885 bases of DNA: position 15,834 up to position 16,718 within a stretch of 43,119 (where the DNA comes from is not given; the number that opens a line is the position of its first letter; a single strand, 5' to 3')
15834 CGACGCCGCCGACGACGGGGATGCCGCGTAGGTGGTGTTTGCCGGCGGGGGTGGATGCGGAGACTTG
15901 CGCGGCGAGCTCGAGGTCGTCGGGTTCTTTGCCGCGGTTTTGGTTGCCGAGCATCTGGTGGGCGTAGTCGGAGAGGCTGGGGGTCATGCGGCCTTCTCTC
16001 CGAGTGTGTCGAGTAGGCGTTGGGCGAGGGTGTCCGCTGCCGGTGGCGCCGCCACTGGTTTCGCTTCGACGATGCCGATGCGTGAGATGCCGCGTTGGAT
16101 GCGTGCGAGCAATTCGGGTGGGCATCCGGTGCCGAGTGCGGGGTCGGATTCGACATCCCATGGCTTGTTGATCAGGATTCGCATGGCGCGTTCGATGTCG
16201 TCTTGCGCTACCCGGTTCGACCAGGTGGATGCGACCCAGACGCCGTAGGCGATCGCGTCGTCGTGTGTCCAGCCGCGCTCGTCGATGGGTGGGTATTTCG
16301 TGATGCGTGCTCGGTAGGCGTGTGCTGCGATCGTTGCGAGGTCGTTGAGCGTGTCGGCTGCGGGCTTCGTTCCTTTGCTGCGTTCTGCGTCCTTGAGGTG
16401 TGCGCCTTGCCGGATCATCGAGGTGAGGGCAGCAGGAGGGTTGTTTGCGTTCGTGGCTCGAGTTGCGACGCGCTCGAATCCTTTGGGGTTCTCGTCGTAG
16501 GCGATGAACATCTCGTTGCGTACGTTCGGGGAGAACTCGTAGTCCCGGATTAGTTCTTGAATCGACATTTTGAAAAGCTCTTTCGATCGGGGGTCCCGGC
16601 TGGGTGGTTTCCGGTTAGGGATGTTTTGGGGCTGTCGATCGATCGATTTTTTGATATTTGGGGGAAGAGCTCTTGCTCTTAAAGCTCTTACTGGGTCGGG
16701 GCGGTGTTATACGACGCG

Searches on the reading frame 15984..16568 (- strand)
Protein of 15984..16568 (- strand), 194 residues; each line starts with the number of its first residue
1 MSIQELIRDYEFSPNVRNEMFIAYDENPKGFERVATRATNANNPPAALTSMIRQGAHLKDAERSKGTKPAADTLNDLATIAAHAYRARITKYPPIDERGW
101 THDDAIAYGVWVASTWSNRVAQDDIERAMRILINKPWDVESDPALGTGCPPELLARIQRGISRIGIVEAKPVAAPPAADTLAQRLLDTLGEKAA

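Call 8: search_protein_families(library=pfam, proteins=[window:15984-16568:-], max_evalue=0.01)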
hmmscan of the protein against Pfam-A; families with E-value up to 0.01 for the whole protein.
window:15984-16568:- (194 aa): 0 families

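Call 9: search_protein_families(library=phrogs, proteins=[window:15984-16568:-], max_evalue=0.01)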
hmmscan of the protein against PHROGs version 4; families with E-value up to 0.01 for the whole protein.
window:15984-16568:- (194 aa): 0 families

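Call 22: search_dna_similar(query=window:15984-16568:-, collection=phages, mode=protein, max_evalue=0.01, max_rows=20)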
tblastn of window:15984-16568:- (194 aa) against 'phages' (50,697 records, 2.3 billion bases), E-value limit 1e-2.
No match.

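Call 27: find_homologous_proteins(query=window:15984-16568:-)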
Query window:15984-16568:- (194 aa): 10 proteins with E <= 0.001 among 378 candidates.
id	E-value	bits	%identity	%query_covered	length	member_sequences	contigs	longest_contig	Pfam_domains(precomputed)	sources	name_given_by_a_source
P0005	1.4e-124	431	100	100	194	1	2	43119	-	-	-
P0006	2.4e-79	284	69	99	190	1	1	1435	-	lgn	-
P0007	2.0e-71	258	66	99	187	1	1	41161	-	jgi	jgi:hypothetical protein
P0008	1.0e-66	242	59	98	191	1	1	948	-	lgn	-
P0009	1.2e-63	233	58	99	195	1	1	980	-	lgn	-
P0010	1.4e-62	229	56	98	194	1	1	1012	-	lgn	-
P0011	2.9e-59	218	55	100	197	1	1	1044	-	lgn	-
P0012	8.4e-59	217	54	99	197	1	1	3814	-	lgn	-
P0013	3.3e-45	172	48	98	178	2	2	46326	-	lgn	-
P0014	5.5e-42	162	49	100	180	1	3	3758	-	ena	-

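Call 29: search_solved_structures(query=window:15984-16568:-, max_evalue=10)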
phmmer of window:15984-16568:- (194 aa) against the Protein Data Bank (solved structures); distinct sequences matched with E-value up to 10: 3.
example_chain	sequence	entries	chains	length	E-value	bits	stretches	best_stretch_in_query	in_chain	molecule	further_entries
3m3n_W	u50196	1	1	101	0.1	15.8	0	45-69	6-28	Neural Wiskott-Aldrich syndrome protein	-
2wgn_B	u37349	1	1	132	0.5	13.6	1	103-150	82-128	INHIBITOR OF CYSTEINE PEPTIDASE COMPND 3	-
1ssl_A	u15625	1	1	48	2.6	11.3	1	90-120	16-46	Hepatocyte growth factor receptor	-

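Call 30: find_encoding_contigs(protein=P0013, flank=8000, max_places=2)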
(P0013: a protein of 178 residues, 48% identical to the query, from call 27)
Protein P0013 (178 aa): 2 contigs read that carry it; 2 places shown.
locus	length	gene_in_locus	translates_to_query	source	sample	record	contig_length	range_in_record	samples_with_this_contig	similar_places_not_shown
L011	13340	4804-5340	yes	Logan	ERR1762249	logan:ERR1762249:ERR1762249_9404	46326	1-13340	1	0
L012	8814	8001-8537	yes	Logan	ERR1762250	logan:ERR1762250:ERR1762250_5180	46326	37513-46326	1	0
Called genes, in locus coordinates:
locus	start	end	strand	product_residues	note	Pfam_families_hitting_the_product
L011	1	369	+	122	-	?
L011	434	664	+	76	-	-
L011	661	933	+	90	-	-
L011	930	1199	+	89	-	-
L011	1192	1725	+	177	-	-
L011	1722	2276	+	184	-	PF13392:HNH_3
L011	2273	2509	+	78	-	-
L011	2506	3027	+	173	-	-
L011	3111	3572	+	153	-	PF13392:HNH_3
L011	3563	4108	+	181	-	-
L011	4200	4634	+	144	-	-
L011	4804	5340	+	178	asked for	-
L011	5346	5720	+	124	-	-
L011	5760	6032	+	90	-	-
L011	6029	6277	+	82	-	-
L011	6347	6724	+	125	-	PF20901:Sf6_terminase (faint)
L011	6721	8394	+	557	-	-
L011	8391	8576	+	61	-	-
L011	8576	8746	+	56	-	-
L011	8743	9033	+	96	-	-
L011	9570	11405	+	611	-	PF23899:SU10_portal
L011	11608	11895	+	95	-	-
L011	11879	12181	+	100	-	-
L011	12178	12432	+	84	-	-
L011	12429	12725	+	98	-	-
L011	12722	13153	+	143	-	-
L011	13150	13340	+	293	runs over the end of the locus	-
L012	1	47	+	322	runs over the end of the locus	PF04098:Rad52_Rad22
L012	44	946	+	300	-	-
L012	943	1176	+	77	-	-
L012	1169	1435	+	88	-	-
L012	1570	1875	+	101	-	PF13392:HNH_3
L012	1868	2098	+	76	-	-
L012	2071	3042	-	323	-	PF00589:Phage_integrase (weak)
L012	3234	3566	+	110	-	PF19698:DUF6197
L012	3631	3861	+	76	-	-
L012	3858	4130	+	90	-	-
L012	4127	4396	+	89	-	-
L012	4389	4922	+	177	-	-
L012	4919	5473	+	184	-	PF13392:HNH_3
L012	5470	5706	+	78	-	-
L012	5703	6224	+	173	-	-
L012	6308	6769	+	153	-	PF13392:HNH_3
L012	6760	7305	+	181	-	-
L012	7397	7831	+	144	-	-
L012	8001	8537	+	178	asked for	-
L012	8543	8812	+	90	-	?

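Call 31: find_encoding_contigs(protein=P0014, flank=4000, max_places=3)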
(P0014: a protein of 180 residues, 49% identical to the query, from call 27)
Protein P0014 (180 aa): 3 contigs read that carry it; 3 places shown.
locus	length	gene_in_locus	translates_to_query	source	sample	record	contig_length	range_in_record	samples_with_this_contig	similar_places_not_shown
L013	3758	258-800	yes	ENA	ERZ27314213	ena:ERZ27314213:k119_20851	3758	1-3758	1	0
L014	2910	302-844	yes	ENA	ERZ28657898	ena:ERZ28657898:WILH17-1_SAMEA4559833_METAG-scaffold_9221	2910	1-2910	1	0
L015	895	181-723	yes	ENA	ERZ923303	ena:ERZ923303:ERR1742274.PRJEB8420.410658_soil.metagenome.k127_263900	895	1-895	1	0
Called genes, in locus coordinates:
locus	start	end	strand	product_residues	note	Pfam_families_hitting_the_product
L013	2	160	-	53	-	?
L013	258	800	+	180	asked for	-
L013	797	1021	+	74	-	-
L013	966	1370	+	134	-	-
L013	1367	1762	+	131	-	PF01527:HTH_Tnp_1 (weak)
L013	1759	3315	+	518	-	PF03237:Terminase_6N, PF04466:Terminase_3 (weak)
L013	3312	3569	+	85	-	-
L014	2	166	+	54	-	?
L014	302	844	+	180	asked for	-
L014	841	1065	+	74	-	-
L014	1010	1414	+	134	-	-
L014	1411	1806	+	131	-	PF01527:HTH_Tnp_1 (weak)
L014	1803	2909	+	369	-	?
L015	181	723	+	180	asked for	-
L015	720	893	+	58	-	?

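Call 32: find_encoding_contigs(protein=P0012, flank=4000, max_places=2)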
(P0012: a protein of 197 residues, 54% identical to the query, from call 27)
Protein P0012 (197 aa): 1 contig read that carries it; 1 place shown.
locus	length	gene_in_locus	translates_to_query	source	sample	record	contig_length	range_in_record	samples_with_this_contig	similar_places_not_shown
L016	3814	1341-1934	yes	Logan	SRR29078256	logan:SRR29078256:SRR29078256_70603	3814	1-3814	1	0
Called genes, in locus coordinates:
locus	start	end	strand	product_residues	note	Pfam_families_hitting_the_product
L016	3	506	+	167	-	?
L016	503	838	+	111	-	-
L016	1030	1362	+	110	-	-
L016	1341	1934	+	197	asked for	-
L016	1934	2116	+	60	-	-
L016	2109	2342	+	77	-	-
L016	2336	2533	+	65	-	-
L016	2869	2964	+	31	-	-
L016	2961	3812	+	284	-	?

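Call 33: find_encoding_contigs(protein=P0006, flank=2000, max_places=2)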
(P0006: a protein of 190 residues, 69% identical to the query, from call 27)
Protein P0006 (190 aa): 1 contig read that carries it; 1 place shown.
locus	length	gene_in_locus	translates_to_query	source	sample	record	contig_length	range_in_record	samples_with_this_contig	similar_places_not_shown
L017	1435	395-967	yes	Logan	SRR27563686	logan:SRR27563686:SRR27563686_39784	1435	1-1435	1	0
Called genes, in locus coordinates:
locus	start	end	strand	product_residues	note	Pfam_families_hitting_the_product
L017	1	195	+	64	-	?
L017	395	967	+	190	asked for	-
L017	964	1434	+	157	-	?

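Call 42: search_protein_representatives(alignment_id=A1)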
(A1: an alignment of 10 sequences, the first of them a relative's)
Query: 10 sequences, 190 profile positions. Proteins with E-value up to 0.001 (for the whole library): 27; up to 1e-10: 15; up to 1e-30: 10. The best 27 are listed.
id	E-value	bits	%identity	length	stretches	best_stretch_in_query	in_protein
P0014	2.0e-76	272.2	-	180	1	1-190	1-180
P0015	8.9e-66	237.4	-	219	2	1-183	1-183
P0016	1.2e-51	191.3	-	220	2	1-185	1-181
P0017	4.8e-51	189.4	-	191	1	5-180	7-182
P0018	6.2e-45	169.4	-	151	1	1-135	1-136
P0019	1.8e-43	164.7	-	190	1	5-190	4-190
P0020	1.3e-41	158.6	-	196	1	2-171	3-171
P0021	5.3e-39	150.1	-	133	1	1-133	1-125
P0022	2.7e-38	147.8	-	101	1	1-96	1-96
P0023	4.7e-34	134.0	-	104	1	98-188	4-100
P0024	1.4e-22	96.6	-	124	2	4-61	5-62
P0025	5.8e-22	94.5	-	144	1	1-136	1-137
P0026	1.2e-18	83.8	-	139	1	1-134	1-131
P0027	8.3e-11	58.1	-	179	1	10-143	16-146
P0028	9.6e-11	57.9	-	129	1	1-76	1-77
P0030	8.3e-07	45.1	-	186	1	6-140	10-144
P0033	9.8e-06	41.6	-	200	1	11-127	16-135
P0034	2.8e-05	40.1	-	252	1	10-164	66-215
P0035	2.9e-05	40.1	-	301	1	4-59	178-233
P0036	2.1e-04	37.2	-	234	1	4-63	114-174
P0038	7.8e-04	35.4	-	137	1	22-70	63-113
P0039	8.8e-04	35.2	-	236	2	6-76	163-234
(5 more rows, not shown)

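Call 44: search_protein_families(library=phrogs, proteins=[P0034, P0035, P0036, P0039, P0038, P0027, P0025, P0033, P0030, P0015], max_evalue=0.01)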
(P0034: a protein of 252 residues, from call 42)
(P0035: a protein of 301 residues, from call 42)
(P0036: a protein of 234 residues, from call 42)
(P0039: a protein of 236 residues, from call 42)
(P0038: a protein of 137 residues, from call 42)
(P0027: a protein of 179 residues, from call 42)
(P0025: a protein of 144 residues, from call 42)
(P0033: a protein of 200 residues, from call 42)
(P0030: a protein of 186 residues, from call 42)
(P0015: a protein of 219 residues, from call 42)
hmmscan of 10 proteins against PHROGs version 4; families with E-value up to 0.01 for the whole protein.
P0034 (252 aa): 0 families

P0035 (301 aa): 4 families
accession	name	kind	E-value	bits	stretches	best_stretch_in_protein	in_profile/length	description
phrog_345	-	DNA, RNA and nucleotide metabolism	7.6e-07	30.1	1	31-176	43-167/297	replication initiation O-like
phrog_678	-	DNA, RNA and nucleotide metabolism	2.2e-05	25.2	1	34-146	51-183/346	replication initiation O-like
phrog_277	-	DNA, RNA and nucleotide metabolism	0.00072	19.9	1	33-88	47-102/318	replication initiation O-like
phrog_270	-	DNA, RNA and nucleotide metabolism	0.004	17.6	1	54-163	64-167/383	replication initiation protein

P0036 (234 aa): 2 families
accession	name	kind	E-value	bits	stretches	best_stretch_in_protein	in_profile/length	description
phrog_391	-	DNA, RNA and nucleotide metabolism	0.00037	21.2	1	13-100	42-137/298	replication initiation O-like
phrog_270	-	DNA, RNA and nucleotide metabolism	0.0027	18.1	1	12-111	71-177/383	replication initiation protein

P0039 (236 aa): 13 families
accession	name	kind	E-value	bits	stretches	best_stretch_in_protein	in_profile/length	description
phrog_391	-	DNA, RNA and nucleotide metabolism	2.9e-17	64.3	1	2-161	2-168/298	replication initiation O-like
phrog_270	-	DNA, RNA and nucleotide metabolism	8.3e-13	49.4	1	20-166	50-185/383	replication initiation protein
phrog_8540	-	DNA, RNA and nucleotide metabolism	9.4e-13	49.8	1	2-150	2-148/196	replication initiation O-like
phrog_1032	-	DNA, RNA and nucleotide metabolism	7.9e-12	46.7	1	1-150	1-160/281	replication initiation protein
phrog_11896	-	DNA, RNA and nucleotide metabolism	3.8e-10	41.1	1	21-186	24-184/225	primosomal protein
phrog_428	-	DNA, RNA and nucleotide metabolism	1e-08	35.8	1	24-151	112-226/455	replication initiation protein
phrog_4617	-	DNA, RNA and nucleotide metabolism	1.1e-08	36.1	1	20-87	20-89/223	replication initiation protein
phrog_678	-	DNA, RNA and nucleotide metabolism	1.5e-07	32.3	1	15-151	72-194/346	replication initiation O-like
phrog_345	-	DNA, RNA and nucleotide metabolism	2e-06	28.8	1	8-150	37-174/297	replication initiation O-like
phrog_8102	-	DNA, RNA and nucleotide metabolism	5.1e-06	26.8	1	23-74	43-95/337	replication initiation protein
phrog_6643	-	DNA, RNA and nucleotide metabolism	1.5e-05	25.6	1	3-101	3-100/313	replication initiation protein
phrog_1835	-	DNA, RNA and nucleotide metabolism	0.00016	22.2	1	34-88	64-120/301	HTH DNA binding protein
phrog_26991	-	unknown function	0.0033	17.9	1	13-88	37-115/310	-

P0038 (137 aa): 0 families

P0027 (179 aa): 0 families

P0025 (144 aa): 0 families

P0033 (200 aa): 0 families

P0030 (186 aa): 0 families

P0015 (219 aa): 0 families

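Call 51: find_encoding_contigs(protein=P0039, flank=5000, max_places=2)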
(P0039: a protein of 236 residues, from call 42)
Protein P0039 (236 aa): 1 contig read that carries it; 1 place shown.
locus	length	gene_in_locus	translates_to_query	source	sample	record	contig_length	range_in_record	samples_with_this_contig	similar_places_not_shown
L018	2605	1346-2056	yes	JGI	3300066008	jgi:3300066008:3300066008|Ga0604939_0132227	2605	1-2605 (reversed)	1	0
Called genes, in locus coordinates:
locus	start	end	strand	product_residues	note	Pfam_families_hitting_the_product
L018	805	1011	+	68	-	PF12728:HTH_17 (weak)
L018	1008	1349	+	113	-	-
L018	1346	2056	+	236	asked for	PF13730:HTH_36 (weak)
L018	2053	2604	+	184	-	?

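Call 52: find_encoding_contigs(protein=P0035, flank=5000, max_places=2)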
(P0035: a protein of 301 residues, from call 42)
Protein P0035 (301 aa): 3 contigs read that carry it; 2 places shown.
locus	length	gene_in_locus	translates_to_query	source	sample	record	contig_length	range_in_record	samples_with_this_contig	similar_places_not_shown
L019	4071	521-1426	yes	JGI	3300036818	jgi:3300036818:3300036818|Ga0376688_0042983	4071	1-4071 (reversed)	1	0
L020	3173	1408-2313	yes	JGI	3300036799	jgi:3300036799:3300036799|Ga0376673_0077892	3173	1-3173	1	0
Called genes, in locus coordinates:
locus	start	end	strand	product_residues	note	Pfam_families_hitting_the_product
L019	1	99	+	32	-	?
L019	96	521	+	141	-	-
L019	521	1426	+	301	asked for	-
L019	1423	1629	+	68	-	PF12728:HTH_17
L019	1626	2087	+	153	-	-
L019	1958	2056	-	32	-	-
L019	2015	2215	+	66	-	-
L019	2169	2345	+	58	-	-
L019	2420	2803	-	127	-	PF00903:Glyoxalase (weak), PF18029:Glyoxalase_6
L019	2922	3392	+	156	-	-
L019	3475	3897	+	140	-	-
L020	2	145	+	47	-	?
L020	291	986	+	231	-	-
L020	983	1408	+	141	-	-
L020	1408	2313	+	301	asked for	-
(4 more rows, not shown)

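Call 53: search_protein_families(library=pfam, proteins=[L018:2053-2604:+, P0039, P0035, P0036, window:15984-16568:-], max_evalue=1)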
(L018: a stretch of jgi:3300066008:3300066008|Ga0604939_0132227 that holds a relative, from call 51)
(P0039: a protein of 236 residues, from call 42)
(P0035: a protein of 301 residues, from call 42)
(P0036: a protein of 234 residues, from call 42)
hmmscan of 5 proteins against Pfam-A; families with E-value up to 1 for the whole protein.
L018:2053-2604:+ (184 aa): 14 families
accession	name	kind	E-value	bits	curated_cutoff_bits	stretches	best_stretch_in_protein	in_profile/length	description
PF13384.12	HTH_23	-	4.8e-05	23.5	24.6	1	94-127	3-36/50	Homeodomain-like domain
PF13936.12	HTH_38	-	7.3e-05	22.9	27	1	89-128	2-40/44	Helix-turn-helix domain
PF04545.22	Sigma70_r4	-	0.0011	18.9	24.1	1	91-127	4-39/50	Sigma-70, region 4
PF08281.18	Sigma70_r4_2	-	0.0034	17.4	25.7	1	91-128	10-46/54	Sigma-70, region 4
PF13518.12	HTH_28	-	0.0051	17.3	25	1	68-98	5-35/52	Helix-turn-helix domain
PF13404.12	HTH_AsnC-type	-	0.0087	16.3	27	1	110-127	19-36/42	AsnC-type helix-turn-helix domain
PF08279.18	HTH_11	-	0.01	16.2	25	0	106-130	12-37/55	HTH domain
PF19889.5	DUF6362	-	0.018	15.8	31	1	90-132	54-94/98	Domain of unknown function (DUF6362)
PF13542.12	HTH_Tnp_ISL3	-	0.044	13.7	27.4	1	89-127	9-45/51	Helix-turn-helix domain of transposase family ISL3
PF13309.12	HTH_22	-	0.05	14.1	29.6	1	78-125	6-58/63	HTH domain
PF10074.15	RovC_DNA-bd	-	0.063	14.3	26.4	1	77-126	26-74/107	T6SS, Transcription factor, DNA binding domain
PF07506.17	RepB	-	0.066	13.7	30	1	89-130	2-43/185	RepB plasmid partitioning protein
PF02796.21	HTH_7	-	0.09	13.4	23.8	0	92-127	6-40/45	Helix-turn-helix domain of resolvase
PF13551.12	HTH_29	-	0.86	10.2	28.1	0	104-128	7-32/64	Winged helix-turn helix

P0039 (236 aa): 8 families
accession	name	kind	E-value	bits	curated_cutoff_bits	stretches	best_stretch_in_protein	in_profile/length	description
PF13730.12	HTH_36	-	2.6e-07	30.8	25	1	20-62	8-50/55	Helix-turn-helix domain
PF08279.18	HTH_11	-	0.0067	16.7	25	1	39-69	17-48/55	HTH domain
PF13545.12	HTH_Crp_2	-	0.038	14.4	27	1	39-71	24-57/70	Crp-like helix-turn-helix domain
PF13404.12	HTH_AsnC-type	-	0.065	13.5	27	0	38-62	18-42/42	AsnC-type helix-turn-helix domain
PF13551.12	HTH_29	-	0.1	13.1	28.1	1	31-73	8-47/64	Winged helix-turn helix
PF03297.21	Ribosomal_S25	-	0.13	12.9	28.8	0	123-169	9-53/101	S25 ribosomal protein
PF08222.17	HTH_CodY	-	0.18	11.9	27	1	42-72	9-39/61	CodY helix-turn-helix domain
PF00376.29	MerR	-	0.27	11.5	28.2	0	44-79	6-38/38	MerR family regulatory protein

P0035 (301 aa): 14 families
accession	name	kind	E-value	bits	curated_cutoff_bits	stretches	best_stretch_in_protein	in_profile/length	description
PF04492.19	Phage_rep_O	-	0.00019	22.3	28.7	1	31-87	25-81/95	Bacteriophage replication protein O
PF08220.18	HTH_DeoR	-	0.0065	16.6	21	1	54-90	13-49/57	DeoR-like helix-turn-helix domain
PF13551.12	HTH_29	-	0.022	15.3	28.1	1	51-96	7-58/64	Winged helix-turn helix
PF00392.27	GntR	-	0.023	14.8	27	1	54-92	22-61/64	Bacterial regulatory proteins, gntR family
PF03428.19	RP-C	-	0.024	14.9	24.4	1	24-86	35-102/175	Replication protein C N-terminal domain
PF12793.13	SgrR_N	-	0.027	15.1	24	1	53-99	17-63/115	Sugar transport-related sRNA regulator N-term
PF25213.1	HVO_A0261_N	-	0.062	13.6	35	1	56-112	25-79/86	HVO_A0261 N-terminal domain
PF02082.26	Rrf2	-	0.074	13.6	30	1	54-94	22-63/132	Iron-dependent Transcriptional regulator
PF12802.13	MarR_2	-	0.14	12.8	27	1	55-95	19-60/61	MarR family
PF08279.18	HTH_11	-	0.17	12.2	25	1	55-92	15-53/55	HTH domain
PF04703.18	FaeA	-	0.18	12.6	20.7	1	58-94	18-53/62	FaeA-like protein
PF13730.12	HTH_36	-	0.18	12.1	25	1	57-82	27-52/55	Helix-turn-helix domain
PF13412.12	HTH_24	-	0.18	11.8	21.9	1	56-86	18-48/48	Winged helix-turn-helix DNA-binding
PF08221.17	HTH_9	-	0.31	11.6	23.4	1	57-78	29-50/62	RNA polymerase III subunit RPC82 helix-turn-helix domain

P0036 (234 aa): 2 families
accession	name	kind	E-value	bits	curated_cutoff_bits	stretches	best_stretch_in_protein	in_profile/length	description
PF13730.12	HTH_36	-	0.065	13.5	25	1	3-39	20-55/55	Helix-turn-helix domain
PF07848.18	PaaX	-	0.14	12.9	24.8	0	24-52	38-64/70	PaaX-like protein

window:15984-16568:- (194 aa): 0 families

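Call 70: predict_structure(alignment_id=A1)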
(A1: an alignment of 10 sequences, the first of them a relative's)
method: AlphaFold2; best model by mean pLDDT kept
length: 194 residues; sequences in the alignment: 10
mean_pLDDT: 73.6   pTM: 0.41
mean pLDDT of the five models: 73.6, 72.7, 72.4, 72.4, 69.7
residues with pLDDT >= 90: 32; 70-90: 88; 50-70: 42; < 50: 32
segments of 3 or more residues with pLDDT < 50: 63-65, 146-149, 160-178, 192-194
pLDDT, mean of each block of 10 residues (from residue 1): 84 91 91 90 91 87 55 87 87 69 84 84 86 75 49 53 38 43 63 51
secondary structure, 60 per line:
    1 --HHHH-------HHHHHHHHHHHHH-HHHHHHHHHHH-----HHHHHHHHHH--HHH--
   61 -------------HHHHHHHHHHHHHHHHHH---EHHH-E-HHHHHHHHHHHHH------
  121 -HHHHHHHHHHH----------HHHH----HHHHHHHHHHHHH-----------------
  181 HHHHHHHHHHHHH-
elements in order: H3-6 H14-26 H28-38 H44-53 H74-91 H102-114 H122-132 H143-146 H151-163 H181-193

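Call 74: fold_search(model_id=the predicted structure, library=pdb)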
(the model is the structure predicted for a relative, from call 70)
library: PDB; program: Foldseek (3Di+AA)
matches with E <= 10: 32; with E <= 0.001: 0
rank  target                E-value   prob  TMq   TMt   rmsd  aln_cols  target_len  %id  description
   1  8kfo_A                3.6e+00  0.08  0.19  0.08  16.4       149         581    9  Crystal structure of BSA in complex with B3 (released 2024-08-21)
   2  4zsf_A                4.0e+00  0.23  0.23  0.17   8.8        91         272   16  Crystal structure of pre-specific restriction endonuclease BsaWI-DNA complex (released 2015-10-07)
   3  8pvt_A                4.0e+00  0.03  0.13  0.17  15.9       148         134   18  Manganese-dependent transcriptional repressor DR2539 complexed with cadmium (SAD 7 keV) (released 2024-05-08)
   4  9bcx_G                4.2e+00  0.04  0.15  0.19  22.5       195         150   13  Cryo-EM structure of the S. cerevisiae ORC-Cdc6-Mcm2-7-DNA complex with a fully closed Mcm2-Mcm5 DNA entry gate (released 2025-01-01)
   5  7vea_aM               5.2e+00  0.04  0.15  0.04  17.6       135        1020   15  Pentacylindrical allophycocyanin core from Thermosynechococcus vulcanus (released 2022-06-22)
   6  8x1n_A                5.7e+00  0.09  0.19  0.08  11.2       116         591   11  Cryo-EM structure of human alpha-fetoprotein (released 2024-05-15)
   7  9gbt_A                6.4e+00  0.06  0.18  0.18  16.7       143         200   15  De novo designed retro-aldolase 13 (RAD13) (released 2025-08-13)
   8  9e0s_B                6.4e+00  0.04  0.19  0.20  21.0       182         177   10  Cryo-EM structure of a the periplasmic insert from Myxococcus TAtC (released 2025-08-27)
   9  3jd5_O                6.4e+00  0.03  0.14  0.15  18.7       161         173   10  Cryo-EM structure of the small subunit of the mammalian mitochondrial ribosome (released 2016-07-13)
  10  3ezu                  6.4e+00  0.02  0.15  0.09  22.8       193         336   13  Crystal structure of multidomain protein of unknown function with GGDEF-domain (NP_951600.1) from GEOBACTER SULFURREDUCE (released 2008-11-18)
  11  2af7_D                6.7e+00  0.06  0.18  0.27  15.6       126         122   15  Crystal structure of the gamma-carboxymuconolactone decarboxylase from Methanobacterium thermoautotrophicum. Northeast (released 2005-08-09)
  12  9dbv                  6.7e+00  0.04  0.13  0.21  17.7       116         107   22  Cu-Bound Structure of Computationally Designed Homotetramer PW1 (released 2025-08-27)
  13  2dg6                  7.0e+00  0.03  0.17  0.17  19.1       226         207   15  Crystal structure of the putative transcriptional regulator SCO5550 from Streptomyces coelicolor A3(2) (released 2007-03-13)
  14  9wsf_A                7.0e+00  0.03  0.16  0.14  18.1       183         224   15  Crystal structure of Sigma28/FlgM complex from Pseudomonas aeruginosa at 1.95 Angstrom resolution (released 2026-02-25)
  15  5gmk_c                7.4e+00  0.02  0.13  0.08  29.1       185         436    9  Cryo-EM structure of the Catalytic Step I spliceosome (C complex) at 3.4 angstrom resolution (released 2016-08-17)
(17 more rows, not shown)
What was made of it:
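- Tried and rejected: Pfam, PHROG, PDB sequences, phage tblastn and Foldseek were all negative (calls 8, 9, 22, 29, 74).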

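Call 94: find_encoding_contigs(protein=P0027, flank=4000, max_places=2)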
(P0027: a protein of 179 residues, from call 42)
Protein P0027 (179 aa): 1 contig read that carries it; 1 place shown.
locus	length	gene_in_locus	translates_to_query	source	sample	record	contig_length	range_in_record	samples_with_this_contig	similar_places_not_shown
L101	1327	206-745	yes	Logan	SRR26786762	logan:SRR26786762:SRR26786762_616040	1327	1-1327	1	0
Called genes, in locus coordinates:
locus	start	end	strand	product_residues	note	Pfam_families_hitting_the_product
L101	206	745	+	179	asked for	-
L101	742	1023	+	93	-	-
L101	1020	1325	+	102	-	?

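Call 95: find_encoding_contigs(protein=P0025, flank=4000, max_places=2)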
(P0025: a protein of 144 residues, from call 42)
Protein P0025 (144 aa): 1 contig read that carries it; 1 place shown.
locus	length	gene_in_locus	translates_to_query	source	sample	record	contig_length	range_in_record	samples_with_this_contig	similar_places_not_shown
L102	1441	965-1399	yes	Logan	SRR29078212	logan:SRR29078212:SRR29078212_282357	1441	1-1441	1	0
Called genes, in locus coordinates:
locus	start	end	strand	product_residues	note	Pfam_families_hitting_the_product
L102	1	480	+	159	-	?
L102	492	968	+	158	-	-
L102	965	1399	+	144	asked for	-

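Call 98: search_protein_families(library=phrogs, proteins=[L102:492-965:+, L102:1-477:+], max_evalue=0.05)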
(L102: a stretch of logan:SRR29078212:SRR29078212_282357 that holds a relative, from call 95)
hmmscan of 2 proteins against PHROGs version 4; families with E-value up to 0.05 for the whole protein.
L102:492-965:+ (158 aa): 2 families
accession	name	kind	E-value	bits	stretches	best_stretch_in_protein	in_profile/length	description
phrog_8102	-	DNA, RNA and nucleotide metabolism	0.0073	16.4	1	24-63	50-89/337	replication initiation protein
phrog_678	-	DNA, RNA and nucleotide metabolism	0.012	16.2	1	15-83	54-141/346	replication initiation O-like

L102:1-477:+ (159 aa): 0 families
